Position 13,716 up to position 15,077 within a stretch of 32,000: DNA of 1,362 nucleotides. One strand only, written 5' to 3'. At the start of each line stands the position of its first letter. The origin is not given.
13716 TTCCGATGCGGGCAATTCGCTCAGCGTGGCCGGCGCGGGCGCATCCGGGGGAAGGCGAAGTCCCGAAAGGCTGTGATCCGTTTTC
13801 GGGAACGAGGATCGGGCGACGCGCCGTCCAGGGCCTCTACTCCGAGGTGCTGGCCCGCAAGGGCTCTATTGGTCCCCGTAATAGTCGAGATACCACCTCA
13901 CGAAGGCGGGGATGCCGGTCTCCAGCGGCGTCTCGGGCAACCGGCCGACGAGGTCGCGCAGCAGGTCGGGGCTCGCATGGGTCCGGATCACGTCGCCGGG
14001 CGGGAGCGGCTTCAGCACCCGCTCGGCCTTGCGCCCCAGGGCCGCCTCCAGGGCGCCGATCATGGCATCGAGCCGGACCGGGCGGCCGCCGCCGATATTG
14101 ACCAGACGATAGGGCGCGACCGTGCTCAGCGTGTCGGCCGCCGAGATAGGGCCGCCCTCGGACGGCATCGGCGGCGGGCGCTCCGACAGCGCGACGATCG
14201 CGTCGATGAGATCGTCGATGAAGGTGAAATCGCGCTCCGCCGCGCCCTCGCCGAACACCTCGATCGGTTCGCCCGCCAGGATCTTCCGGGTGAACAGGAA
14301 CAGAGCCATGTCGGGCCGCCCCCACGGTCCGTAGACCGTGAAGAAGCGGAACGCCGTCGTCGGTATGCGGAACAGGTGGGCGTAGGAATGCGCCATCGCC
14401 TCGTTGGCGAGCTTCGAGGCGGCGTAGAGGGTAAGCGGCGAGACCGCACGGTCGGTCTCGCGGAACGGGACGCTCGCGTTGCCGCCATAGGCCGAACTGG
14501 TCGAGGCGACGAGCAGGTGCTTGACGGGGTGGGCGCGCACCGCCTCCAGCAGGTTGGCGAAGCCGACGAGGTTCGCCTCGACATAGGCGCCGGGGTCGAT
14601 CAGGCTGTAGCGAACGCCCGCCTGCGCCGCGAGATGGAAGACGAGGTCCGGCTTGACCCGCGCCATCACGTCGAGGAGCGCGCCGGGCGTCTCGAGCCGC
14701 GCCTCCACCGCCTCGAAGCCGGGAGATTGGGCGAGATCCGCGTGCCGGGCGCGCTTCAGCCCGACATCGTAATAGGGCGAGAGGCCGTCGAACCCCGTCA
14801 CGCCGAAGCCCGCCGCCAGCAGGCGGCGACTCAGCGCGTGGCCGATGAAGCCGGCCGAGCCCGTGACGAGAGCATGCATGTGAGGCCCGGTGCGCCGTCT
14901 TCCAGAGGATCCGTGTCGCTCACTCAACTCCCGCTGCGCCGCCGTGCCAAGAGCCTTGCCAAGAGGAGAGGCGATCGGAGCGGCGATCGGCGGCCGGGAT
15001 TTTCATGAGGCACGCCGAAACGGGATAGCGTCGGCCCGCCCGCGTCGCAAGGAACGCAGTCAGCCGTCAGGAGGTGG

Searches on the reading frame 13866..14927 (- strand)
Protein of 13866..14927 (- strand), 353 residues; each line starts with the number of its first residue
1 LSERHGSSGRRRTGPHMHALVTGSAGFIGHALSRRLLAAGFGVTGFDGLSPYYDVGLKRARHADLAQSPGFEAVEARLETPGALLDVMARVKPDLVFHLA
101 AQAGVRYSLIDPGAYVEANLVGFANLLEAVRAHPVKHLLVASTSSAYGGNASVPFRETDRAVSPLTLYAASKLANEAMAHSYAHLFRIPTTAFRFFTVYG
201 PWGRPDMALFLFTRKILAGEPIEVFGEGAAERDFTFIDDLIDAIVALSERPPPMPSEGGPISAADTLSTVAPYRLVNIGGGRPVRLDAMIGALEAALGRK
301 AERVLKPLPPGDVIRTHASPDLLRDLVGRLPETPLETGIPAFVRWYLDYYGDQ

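Call 7: search_protein_families(library=pfam, proteins=[window:13866-14927:-], max_evalue=0.001)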
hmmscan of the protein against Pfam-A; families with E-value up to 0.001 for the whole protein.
window:13866-14927:- (353 aa): 7 families
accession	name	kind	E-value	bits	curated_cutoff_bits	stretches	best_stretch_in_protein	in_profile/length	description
PF01370.27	Epimerase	-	1.2e-53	182.4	20.9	1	19-251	1-228/240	NAD dependent epimerase/dehydratase family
PF16363.11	GDP_Man_Dehyd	-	6.7e-42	144.6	27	1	20-250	1-239/332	GDP-mannose 4,6 dehydratase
PF04321.23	RmlD_sub_bind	-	2.1e-11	43.9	27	1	17-201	1-154/287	RmlD substrate binding domain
PF02719.21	Polysacc_synt_2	-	8.5e-10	38.7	20.2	1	20-224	2-194/293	Polysaccharide biosynthesis protein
PF01073.25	3Beta_HSD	-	2.3e-08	33.8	22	1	20-245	1-226/280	3-beta hydroxysteroid dehydrogenase/isomerase family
PF13460.12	NAD_binding_10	-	9.6e-05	22.8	27.2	1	23-174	1-127/184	NAD(P)H-binding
PF07993.18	NAD_binding_4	-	0.00013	21.6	20.1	0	94-200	90-209/258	Male sterility protein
